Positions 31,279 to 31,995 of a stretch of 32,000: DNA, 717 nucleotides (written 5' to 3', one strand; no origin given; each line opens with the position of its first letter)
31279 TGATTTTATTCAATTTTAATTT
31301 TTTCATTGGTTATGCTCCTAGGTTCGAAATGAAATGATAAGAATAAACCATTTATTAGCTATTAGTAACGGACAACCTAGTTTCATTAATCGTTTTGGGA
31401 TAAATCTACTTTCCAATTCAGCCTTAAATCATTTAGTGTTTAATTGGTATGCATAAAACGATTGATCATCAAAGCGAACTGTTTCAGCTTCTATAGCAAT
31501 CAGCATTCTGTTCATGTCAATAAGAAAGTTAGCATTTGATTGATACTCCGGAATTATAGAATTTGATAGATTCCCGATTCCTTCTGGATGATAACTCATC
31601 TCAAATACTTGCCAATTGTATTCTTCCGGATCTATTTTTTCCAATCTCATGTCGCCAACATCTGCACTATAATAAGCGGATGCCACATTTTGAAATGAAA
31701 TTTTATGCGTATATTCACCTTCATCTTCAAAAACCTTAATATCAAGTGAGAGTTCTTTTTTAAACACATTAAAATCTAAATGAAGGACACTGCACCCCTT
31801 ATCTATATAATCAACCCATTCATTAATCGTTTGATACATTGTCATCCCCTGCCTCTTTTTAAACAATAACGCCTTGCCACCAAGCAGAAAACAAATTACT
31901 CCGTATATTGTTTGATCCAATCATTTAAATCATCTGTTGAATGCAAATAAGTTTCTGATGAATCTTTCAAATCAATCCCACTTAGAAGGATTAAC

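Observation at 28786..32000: Tight same-strand array of small unrelated ORFs: a likely orphan immunity (poly-immunity) island downstream of a polymorphic toxin locus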

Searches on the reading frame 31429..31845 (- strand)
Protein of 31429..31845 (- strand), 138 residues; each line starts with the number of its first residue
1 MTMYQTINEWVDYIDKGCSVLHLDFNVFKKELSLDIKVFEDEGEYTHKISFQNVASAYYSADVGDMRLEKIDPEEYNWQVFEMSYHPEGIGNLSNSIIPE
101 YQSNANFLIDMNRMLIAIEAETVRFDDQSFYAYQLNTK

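Call 6: search_protein_families(library=pfam, proteins=[window:31432-31845:-], max_evalue=1)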
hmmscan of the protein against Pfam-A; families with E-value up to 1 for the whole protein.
seq(138 aa): 2 families
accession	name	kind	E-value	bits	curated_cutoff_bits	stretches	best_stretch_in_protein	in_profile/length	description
PF24711.1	YxiG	-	1.7e-32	112.8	27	1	7-130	1-129/129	YxiG-like protein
PF04130.18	GCP_C_terminal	-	0.1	12.5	25.8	1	66-119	77-134/309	Gamma tubulin complex component C-terminal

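Call 7: search_protein_families(library=ncbifam, proteins=[window:31432-31845:-], max_evalue=1)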
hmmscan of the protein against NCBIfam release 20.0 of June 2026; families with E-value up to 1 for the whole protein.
seq(138 aa): 1 family
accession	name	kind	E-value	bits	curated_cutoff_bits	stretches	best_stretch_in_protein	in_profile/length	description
TIGR02759.1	TraD_Ftype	equivalog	0.00062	18.7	521.35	1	55-128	217-289/566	type IV conjugative transfer system coupling protein TraD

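Call 16: find_encoding_contigs(protein=window:31429-31845:-, flank=10000, max_places=8)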
Protein window:31429-31845:- (138 aa): 25 contigs read that carry it; 8 places shown.
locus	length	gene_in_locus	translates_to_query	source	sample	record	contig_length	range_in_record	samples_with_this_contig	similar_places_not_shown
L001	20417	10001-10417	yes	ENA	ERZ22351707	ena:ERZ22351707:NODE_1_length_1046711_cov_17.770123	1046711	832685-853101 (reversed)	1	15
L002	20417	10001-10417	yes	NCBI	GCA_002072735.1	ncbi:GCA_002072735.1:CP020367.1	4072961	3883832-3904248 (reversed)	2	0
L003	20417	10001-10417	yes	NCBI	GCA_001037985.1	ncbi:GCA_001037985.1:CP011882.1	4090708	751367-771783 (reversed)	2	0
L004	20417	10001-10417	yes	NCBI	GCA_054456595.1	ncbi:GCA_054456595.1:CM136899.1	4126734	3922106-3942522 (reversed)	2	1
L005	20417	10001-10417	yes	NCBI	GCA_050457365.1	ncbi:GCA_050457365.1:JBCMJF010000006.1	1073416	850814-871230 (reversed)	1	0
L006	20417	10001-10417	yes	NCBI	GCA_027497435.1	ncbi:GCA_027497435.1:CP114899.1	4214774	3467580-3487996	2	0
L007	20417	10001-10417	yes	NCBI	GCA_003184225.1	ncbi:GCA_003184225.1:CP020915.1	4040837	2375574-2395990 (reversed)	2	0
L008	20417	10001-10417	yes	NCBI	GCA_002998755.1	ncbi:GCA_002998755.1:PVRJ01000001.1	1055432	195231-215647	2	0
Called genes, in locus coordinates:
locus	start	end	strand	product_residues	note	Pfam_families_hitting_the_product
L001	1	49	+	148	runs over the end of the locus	PF00582:Usp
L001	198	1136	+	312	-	PF00892:EamA, PF03151:TPT (faint), PF00892:EamA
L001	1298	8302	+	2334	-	PF24517:CBM96, PF20148:DUF6531, PF25023:TEN_YD-shell, PF05593:RHS_repeat, PF02018:CBM_4_9, PF25023:TEN_YD-shell, PF05593:RHS_repeat (weak), PF25023:TEN_YD-shell, +1 more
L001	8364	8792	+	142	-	PF24716:WapI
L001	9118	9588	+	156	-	PF24715:YxiF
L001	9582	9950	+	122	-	-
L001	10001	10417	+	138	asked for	PF24711:YxiG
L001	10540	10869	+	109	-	-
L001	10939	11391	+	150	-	-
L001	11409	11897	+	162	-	PF10898:DUF2716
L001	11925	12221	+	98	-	PF14176:YxiJ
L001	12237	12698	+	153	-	-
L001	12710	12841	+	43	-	-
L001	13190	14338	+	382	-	PF21254:AGA-YXIM_GBD, PF00657:Lipase_GDSL, PF13472:Lipase_GDSL_2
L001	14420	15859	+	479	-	PF00270:DEAD, PF04851:ResIII, PF00271:Helicase_C, PF03880:DbpA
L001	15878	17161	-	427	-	PF11700:ATG22, PF07690:MFS_1, PF12832:MFS_1_like (weak), PF11700:ATG22, PF07690:MFS_1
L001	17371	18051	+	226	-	-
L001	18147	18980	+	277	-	PF03123:CAT_RBD, PF00874:PRD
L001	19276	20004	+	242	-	PF00722:Glyco_hydro_16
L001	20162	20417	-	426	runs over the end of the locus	PF03553:Na_H_antiporter (weak), PF03600:CitMHS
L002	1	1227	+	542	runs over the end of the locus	PF04740:LXG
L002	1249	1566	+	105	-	-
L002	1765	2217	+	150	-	PF04740:LXG (weak)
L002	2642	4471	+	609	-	PF00367:PTS_EIIB, PF02378:PTS_EIIC, PF00358:PTS_EIIA_1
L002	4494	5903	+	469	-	PF00232:Glyco_hydro_1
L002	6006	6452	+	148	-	PF00582:Usp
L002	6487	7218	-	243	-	PF10014:2OG-Fe_Oxy_2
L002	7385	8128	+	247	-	PF00106:adh_short, PF13561:adh_short_C2, PF23441:SDR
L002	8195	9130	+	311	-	PF00892:EamA, PF03151:TPT (faint), PF00892:EamA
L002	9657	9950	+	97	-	-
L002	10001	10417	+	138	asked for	PF24711:YxiG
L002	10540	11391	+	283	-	-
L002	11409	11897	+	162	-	PF10898:DUF2716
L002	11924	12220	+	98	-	PF14176:YxiJ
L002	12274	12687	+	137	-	-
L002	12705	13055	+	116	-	-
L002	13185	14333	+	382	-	PF21254:AGA-YXIM_GBD, PF00657:Lipase_GDSL, PF13472:Lipase_GDSL_2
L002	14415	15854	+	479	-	PF00270:DEAD, PF04851:ResIII, PF00271:Helicase_C, PF03880:DbpA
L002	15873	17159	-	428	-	PF11700:ATG22, PF07690:MFS_1, PF12832:MFS_1_like (weak), PF11700:ATG22, PF07690:MFS_1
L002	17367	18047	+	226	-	-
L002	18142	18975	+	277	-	PF03123:CAT_RBD, PF00874:PRD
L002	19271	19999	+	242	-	PF00722:Glyco_hydro_16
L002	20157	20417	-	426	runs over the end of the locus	PF03553:Na_H_antiporter (weak), PF03600:CitMHS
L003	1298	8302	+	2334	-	PF24517:CBM96, PF20148:DUF6531, PF25023:TEN_YD-shell, PF05593:RHS_repeat, PF02018:CBM_4_9, PF25023:TEN_YD-shell, PF05593:RHS_repeat (weak), PF25023:TEN_YD-shell, +1 more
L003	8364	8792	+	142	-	PF24716:WapI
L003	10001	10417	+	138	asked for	PF24711:YxiG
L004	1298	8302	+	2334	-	PF24517:CBM96, PF20148:DUF6531, PF25023:TEN_YD-shell, PF05593:RHS_repeat, PF02018:CBM_4_9, PF25023:TEN_YD-shell, PF05593:RHS_repeat (weak), PF25023:TEN_YD-shell, +1 more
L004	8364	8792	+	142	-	PF24716:WapI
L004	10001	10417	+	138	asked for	PF24711:YxiG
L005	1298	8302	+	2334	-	PF24517:CBM96, PF20148:DUF6531, PF25023:TEN_YD-shell, PF05593:RHS_repeat, PF02018:CBM_4_9, PF25023:TEN_YD-shell, PF05593:RHS_repeat (weak), PF25023:TEN_YD-shell, +1 more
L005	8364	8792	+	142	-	PF24716:WapI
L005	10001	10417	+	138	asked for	PF24711:YxiG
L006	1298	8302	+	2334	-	PF24517:CBM96, PF20148:DUF6531, PF25023:TEN_YD-shell, PF05593:RHS_repeat, PF02018:CBM_4_9, PF25023:TEN_YD-shell, PF05593:RHS_repeat (weak), PF25023:TEN_YD-shell, +1 more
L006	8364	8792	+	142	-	PF24716:WapI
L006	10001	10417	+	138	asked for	PF24711:YxiG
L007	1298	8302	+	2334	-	PF24517:CBM96, PF20148:DUF6531, PF25023:TEN_YD-shell, PF05593:RHS_repeat, PF02018:CBM_4_9, PF25023:TEN_YD-shell, PF05593:RHS_repeat (weak), PF25023:TEN_YD-shell, +1 more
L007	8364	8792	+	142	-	PF24716:WapI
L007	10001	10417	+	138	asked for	PF24711:YxiG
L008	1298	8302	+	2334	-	PF24517:CBM96, PF20148:DUF6531, PF25023:TEN_YD-shell, PF05593:RHS_repeat, PF02018:CBM_4_9, PF25023:TEN_YD-shell, PF05593:RHS_repeat (weak), PF25023:TEN_YD-shell, +1 more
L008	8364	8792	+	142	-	PF24716:WapI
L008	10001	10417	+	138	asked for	PF24711:YxiG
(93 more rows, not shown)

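Call 20: find_related_loci(query=L001:6695-7972:+, collection=genome_contigs, flank=10000)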
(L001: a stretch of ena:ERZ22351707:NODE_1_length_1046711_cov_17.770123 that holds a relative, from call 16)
Query L001:6695-7972:+ (426 aa) in genome_contigs; peptide patterns used: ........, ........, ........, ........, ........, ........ (x = any residue, [..] = any of these).
600 stretches matched a pattern (row limit reached: there are more); 416 encode a relative of the query (tblastn E <= 1e-3); the best 80 are kept; 80 distinct loci.
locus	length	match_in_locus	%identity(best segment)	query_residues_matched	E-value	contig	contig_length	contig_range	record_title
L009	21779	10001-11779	98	1-426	0e+0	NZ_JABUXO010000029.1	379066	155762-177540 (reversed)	Bacillus rugosus strain SPB7 NODE_4_length_379066_cov_78.087190, whole genome shotgun sequence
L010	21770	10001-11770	92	1-426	0e+0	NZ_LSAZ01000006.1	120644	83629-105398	Bacillus nakamurai strain NRRL B-41091 Bacillus-sp-B-41091_contig_14, whole genome shotgun sequence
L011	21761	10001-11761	86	1-413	0e+0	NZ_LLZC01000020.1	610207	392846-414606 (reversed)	Bacillus velezensis strain NRRL B-41580 contig_5, whole genome shotgun sequence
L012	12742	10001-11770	80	2-426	0e+0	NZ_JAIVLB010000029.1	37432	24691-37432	Bacillus stratosphericus strain KcN0-8 KcN0-8_ctg029, whole genome shotgun sequence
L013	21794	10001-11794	64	1-426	7e-172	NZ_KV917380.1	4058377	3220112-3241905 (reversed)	Shouchella oshimensis strain DSM 18940 Scaffold1, whole genome shotgun sequence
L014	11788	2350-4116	60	1-424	3e-171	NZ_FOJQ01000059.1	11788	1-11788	Anoxybacillus pushchinoensis strain K1, whole genome shotgun sequence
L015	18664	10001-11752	58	1-420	1e-165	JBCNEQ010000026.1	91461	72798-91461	Bhargavaea massiliensis strain NRS-1537 NRS_1537_contig_0000026, whole genome shotgun sequence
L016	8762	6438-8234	58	3-414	1e-157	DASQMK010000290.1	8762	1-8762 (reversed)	MAG TPA_asm: Metabacillus sp. isolate SMAG_U10746 k141_91675, whole genome shotgun sequence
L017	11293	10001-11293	90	1-289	5e-156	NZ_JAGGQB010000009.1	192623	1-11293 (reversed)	Bacillus sp. ISL-51 ISL51_10, whole genome shotgun sequence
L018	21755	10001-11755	58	1-414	4e-149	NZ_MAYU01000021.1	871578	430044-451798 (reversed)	Bacillus sp. FJAT-27225 scaffold3, whole genome shotgun sequence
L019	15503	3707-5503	56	1-424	6e-146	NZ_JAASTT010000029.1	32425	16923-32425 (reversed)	Listeria portnoyi strain FSL L7-1582 NODE_29_length_32425_cov_36.273371, whole genome shotgun sequence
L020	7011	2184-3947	54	1-413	4e-137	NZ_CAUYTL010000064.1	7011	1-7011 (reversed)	Listeria rocourtiae subsp. hofi strain CLIP 2022/01000 NODE_64_length_7011_cov_125.029853_pilon, whole genome shotgun se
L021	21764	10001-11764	54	1-413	7e-137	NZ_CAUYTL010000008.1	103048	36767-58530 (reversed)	Listeria rocourtiae subsp. hofi strain CLIP 2022/01000 NODE_8_length_103048_cov_158.515106_pilon, whole genome shotgun s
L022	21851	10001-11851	50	1-421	3e-127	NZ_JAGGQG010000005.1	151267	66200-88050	Bacillus sp. ISL-18 ISL18_6, whole genome shotgun sequence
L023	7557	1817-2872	52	7-401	4e-125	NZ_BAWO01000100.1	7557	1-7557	Parageobacillus caldoxylosilyticus NBRC 107762, whole genome shotgun sequence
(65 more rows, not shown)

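Call 27: find_homologous_proteins(query=window:31429-31845:-, max_evalue=0.001)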
Query window:31429-31845:- (138 aa): 63 proteins with E <= 0.001 among 65 candidates.
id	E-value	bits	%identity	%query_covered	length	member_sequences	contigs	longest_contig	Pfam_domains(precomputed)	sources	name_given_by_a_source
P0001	1.7e-85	302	98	100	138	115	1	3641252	PF24711.2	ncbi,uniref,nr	ncbi:hypothetical protein [Bacillus subtilis]|uniref:YxiG family protein n=1 Tax=Bacillus subtilis T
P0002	7.4e-78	277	91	100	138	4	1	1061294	PF24711.2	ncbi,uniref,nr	ncbi:hypothetical protein FPQ02_15080 [Bacillus halotolerans]|uniref:YxiG family protein n=1 Tax=Bac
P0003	3.1e-76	272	90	100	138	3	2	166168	PF24711.2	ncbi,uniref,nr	ncbi:YxiG family protein [Bacillus vallismortis]|uniref:YxiG family protein n=1 Tax=Bacillus vallism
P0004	1.8e-75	270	88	100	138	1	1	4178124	PF24711.2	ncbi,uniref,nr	ncbi:hypothetical protein D0819_15730 [Bacillus subtilis]|uniref:YxiG family protein n=1 Tax=Bacillu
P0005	8.5e-75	267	86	100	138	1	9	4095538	PF24711.2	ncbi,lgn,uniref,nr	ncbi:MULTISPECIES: hypothetical protein [Bacillus]|uniref:YxiG family protein n=1 Tax=Bacillus TaxID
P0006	1.8e-73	263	87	99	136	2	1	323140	PF24711.2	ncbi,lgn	-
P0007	1.9e-73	263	87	99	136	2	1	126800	PF24711.2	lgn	-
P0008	2.2e-73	263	88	99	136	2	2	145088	PF24711.2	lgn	-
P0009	2.5e-73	263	86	99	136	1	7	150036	PF24711.2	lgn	-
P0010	7.3e-73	261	87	96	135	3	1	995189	PF24711.2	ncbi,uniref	ncbi:hypothetical protein ABU952_09210 [Bacillus amyloliquefaciens]|uniref:YxiG family protein n=1 T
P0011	9.2e-73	261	86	100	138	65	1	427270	PF24711.2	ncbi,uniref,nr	ncbi:hypothetical protein MOB47_05875 [Bacillus inaquosorum]|uniref:YxiG family protein n=1 Tax=Baci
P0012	1.4e-72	260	86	100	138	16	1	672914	PF24711.2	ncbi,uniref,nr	ncbi:hypothetical protein [Bacillus inaquosorum]|uniref:YxiG family protein n=1 Tax=Bacillus inaquos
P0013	5.2e-72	258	84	100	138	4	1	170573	PF24711.2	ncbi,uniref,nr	ncbi:hypothetical protein [Bacillus vallismortis]|uniref:YxiG family protein n=1 Tax=Bacillus vallis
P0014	2.3e-71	256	89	94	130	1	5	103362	PF24711.2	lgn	-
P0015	3.0e-71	256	85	96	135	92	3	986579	PF24711.2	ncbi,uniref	ncbi:YxiG family protein [Bacillus velezensis]|uniref:YxiG family protein n=1 Tax=Bacillus velezensi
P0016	4.0e-71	256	84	100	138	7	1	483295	PF24711.2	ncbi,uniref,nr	ncbi:hypothetical protein [Bacillus mojavensis]|uniref:YxiG family protein n=1 Tax=Bacillus mojavens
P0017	4.2e-71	255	83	100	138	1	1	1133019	PF24711.2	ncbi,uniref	ncbi:YxiG family protein [Bacillus halotolerans]|uniref:YxiG family protein n=1 Tax=Bacillus halotol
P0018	4.9e-71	255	85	99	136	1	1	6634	PF24711.2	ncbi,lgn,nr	ncbi:hypothetical protein U1F82_08940, partial [Bacillus sp. SXabc123]|nr:hypothetical protein [Baci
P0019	7.7e-71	255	82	100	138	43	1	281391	PF24711.2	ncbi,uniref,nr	ncbi:hypothetical protein KM900_10755 [Bacillus subtilis]|uniref:YxiG family protein n=1 Tax=Bacillu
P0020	9.3e-71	254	84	100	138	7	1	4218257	PF24711.2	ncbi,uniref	ncbi:hypothetical protein AB1M41_08955 [Bacillus inaquosorum]|uniref:YxiG family protein n=1 Tax=Bac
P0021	1.7e-70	253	82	100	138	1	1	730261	PF24711.2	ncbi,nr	ncbi:hypothetical protein J7I81_05610 [Bacillus sp. ISL-32]|nr:hypothetical protein [Bacillus sp. IS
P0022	2.0e-70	253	83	100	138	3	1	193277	PF24711.2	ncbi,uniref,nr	ncbi:YxiG family protein [Bacillus halotolerans]|uniref:YxiG family protein n=1 Tax=Bacillus halotol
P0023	3.6e-70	252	81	100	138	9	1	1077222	PF24711.2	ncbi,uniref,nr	ncbi:hypothetical protein [Bacillus sp. (in: firmicutes)]|uniref:YxiG family protein n=1 Tax=Bacillu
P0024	3.7e-70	252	86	96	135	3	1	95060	PF24711.2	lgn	-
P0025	1.7e-69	250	82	99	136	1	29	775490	PF24711.2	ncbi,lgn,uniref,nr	ncbi:hypothetical protein MOB40_12240 [Bacillus inaquosorum]|uniref:YxiG family protein n=1 Tax=Baci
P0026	2.4e-69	250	82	99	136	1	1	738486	PF24711.2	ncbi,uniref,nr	ncbi:hypothetical protein C6W24_05285 [Bacillus atrophaeus]|uniref:YxiG family protein n=1 Tax=Bacil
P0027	3.5e-69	249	81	98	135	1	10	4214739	PF24711.2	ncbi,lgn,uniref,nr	ncbi:hypothetical protein C7B63_10355 [Bacillus halotolerans]|uniref:YxiG family protein n=1 Tax=Bac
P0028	6.7e-69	248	83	100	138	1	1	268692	PF24711.2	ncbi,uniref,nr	ncbi:YxiG family protein [Bacillus spizizenii]|uniref:YxiG family protein n=1 Tax=Bacillus spizizeni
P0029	1.5e-68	247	83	100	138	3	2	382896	PF24711.2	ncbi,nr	ncbi:hypothetical protein MOC46_04195 [Bacillus spizizenii]|nr:hypothetical protein [Bacillus spiziz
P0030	1.9e-68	247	81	98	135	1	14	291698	PF24711.2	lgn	-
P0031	2.1e-68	247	83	100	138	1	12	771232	PF24711.2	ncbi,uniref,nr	ncbi:hypothetical protein MOD48_01120 [Bacillus spizizenii]|uniref:YxiG family protein n=1 Tax=Bacil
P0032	5.9e-68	245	81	98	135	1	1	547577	PF24711.2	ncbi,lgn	ncbi:hypothetical protein SFC70_05970 [Bacillus subtilis]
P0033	1.6e-67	244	82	99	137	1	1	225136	PF24711.2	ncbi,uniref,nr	ncbi:hypothetical protein MTN95_08975 [Bacillus sp. 2CMS4F]|uniref:YxiG family protein n=1 Tax=Bacil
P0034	5.7e-67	242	81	96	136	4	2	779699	PF24711.2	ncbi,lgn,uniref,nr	ncbi:YxiG family protein [Bacillus velezensis]|uniref:YxiG family protein n=1 Tax=Bacillus velezensi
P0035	8.4e-67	242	80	98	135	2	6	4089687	PF24711.2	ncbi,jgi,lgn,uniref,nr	ncbi:hypothetical protein [Bacillus mojavensis]|jgi:hypothetical protein|uniref:YxiG family protein 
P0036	6.6e-66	239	79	98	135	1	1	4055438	PF24711.2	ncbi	ncbi:YxiG family protein [Bacillus mojavensis]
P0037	1.1e-64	235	80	97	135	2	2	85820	PF24711.2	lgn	-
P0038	2.5e-64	234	75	99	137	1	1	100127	PF24711.2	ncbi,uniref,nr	ncbi:hypothetical protein MOC71_16120 [Bacillus vallismortis]|uniref:Uncharacterized protein n=1 Tax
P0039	9.3e-64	232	74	99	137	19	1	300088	PF24711.2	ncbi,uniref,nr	ncbi:hypothetical protein P9D84_06450 [Bacillus vallismortis]|uniref:YxiG family protein n=1 Tax=Bac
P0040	1.5e-63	231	75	99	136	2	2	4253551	PF24711.2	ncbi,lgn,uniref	ncbi:hypothetical protein ACMX2I_01550 [Bacillus sp. SW14]|uniref:YxiG family protein n=1 Tax=Bacill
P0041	2.5e-62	227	74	100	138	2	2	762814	PF24711.2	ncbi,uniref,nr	ncbi:hypothetical protein ABD75_17965 [Bacillus vallismortis]|uniref:YxiG family protein n=2 Tax=Bac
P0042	1.1e-61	225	74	99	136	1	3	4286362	PF24711.2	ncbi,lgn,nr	ncbi:YxiG family protein [Bacillus vallismortis]|nr:hypothetical protein BV11031_19905 [Bacillus val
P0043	1.4e-61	225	72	100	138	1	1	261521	PF24711.2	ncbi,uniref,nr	ncbi:hypothetical protein MOB09_07180 [Bacillus vallismortis]|uniref:YxiG family protein n=1 Tax=Bac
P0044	6.0e-61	223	73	99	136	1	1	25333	PF24711.2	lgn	-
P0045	9.7e-61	222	78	93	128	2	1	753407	PF24711.2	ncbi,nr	ncbi:hypothetical protein J7E23_12680 [Pseudomonas sp. ISL-88]|nr:hypothetical protein [Pseudomonas 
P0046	1.2e-58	215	68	98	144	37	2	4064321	PF24711.2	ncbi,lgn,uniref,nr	ncbi:YxiG family protein [Bacillus atrophaeus]|uniref:YxiG family protein n=1 Tax=Bacillus atrophaeu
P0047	2.1e-58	214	77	96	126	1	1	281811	PF24711.2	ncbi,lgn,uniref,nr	ncbi:hypothetical protein P9H15_07950 [Bacillus velezensis]|uniref:YxiG family protein n=1 Tax=Bacil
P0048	2.2e-58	214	73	96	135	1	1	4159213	PF24711.2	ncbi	-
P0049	2.0e-57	211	100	67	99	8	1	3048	PF24711.2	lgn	-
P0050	3.0e-57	211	70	96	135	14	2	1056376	PF24711.2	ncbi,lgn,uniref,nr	ncbi:YxiG family protein [Bacillus halotolerans]|uniref:YxiG family protein n=1 Tax=Bacillus halotol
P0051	1.8e-56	208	80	81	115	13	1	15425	PF24711.2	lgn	-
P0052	5.8e-54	200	66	97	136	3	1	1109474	PF24711.2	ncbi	ncbi:hypothetical protein ABER70_01035 [Bacillus subtilis]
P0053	6.7e-51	190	76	88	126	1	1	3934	PF24711.2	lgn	-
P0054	4.0e-50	188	80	81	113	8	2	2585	PF24711.2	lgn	-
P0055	2.7e-47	178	98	62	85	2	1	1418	PF24711.2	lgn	-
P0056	4.3e-45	171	90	60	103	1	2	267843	PF24711.2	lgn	-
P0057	1.0e-44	170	71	80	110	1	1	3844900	PF24711.2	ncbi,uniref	ncbi:YxiG family protein [Bacillus amyloliquefaciens]|uniref:YxiG family protein n=1 Tax=Bacillus am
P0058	1.7e-43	166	84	64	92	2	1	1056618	PF24711.2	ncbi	-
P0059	5.4e-39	152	80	61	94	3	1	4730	PF24711.2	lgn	-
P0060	1.3e-34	137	68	75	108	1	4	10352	PF24711.2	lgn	-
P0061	5.0e-33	132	78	60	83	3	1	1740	PF24711.2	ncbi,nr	ncbi:hypothetical protein MOC33_23055, partial [Bacillus spizizenii]|nr:hypothetical protein [Bacill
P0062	8.2e-30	122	84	50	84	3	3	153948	PF24711.2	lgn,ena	-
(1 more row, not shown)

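Call 28: find_encoding_contigs(protein=P0052, flank=10000, max_places=2)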
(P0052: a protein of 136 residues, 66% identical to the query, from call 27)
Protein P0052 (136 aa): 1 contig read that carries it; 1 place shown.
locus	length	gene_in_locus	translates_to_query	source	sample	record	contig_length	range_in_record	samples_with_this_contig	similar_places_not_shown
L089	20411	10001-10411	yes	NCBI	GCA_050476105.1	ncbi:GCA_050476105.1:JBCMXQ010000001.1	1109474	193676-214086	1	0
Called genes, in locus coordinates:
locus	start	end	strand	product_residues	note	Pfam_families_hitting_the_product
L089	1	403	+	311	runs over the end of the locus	PF00376:MerR, PF13411:MerR_1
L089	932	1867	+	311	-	PF00892:EamA, PF03151:TPT (faint), PF00892:EamA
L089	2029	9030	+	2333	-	PF24517:CBM96, PF20148:DUF6531, PF25023:TEN_YD-shell, PF05593:RHS_repeat, PF02018:CBM_4_9, PF25023:TEN_YD-shell, PF05593:RHS_repeat (weak), PF25023:TEN_YD-shell, +1 more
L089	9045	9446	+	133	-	-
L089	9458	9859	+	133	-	-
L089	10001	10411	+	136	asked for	PF24711:YxiG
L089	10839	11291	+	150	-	-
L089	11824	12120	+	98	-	PF14176:YxiJ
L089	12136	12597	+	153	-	-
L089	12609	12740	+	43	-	-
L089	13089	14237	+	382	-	PF21254:AGA-YXIM_GBD, PF00657:Lipase_GDSL, PF13472:Lipase_GDSL_2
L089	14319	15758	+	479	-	PF00270:DEAD, PF04851:ResIII, PF00271:Helicase_C, PF03880:DbpA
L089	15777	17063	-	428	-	PF11700:ATG22, PF07690:MFS_1, PF12832:MFS_1_like (weak), PF11700:ATG22, PF07690:MFS_1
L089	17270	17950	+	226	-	-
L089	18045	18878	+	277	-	PF03123:CAT_RBD, PF00874:PRD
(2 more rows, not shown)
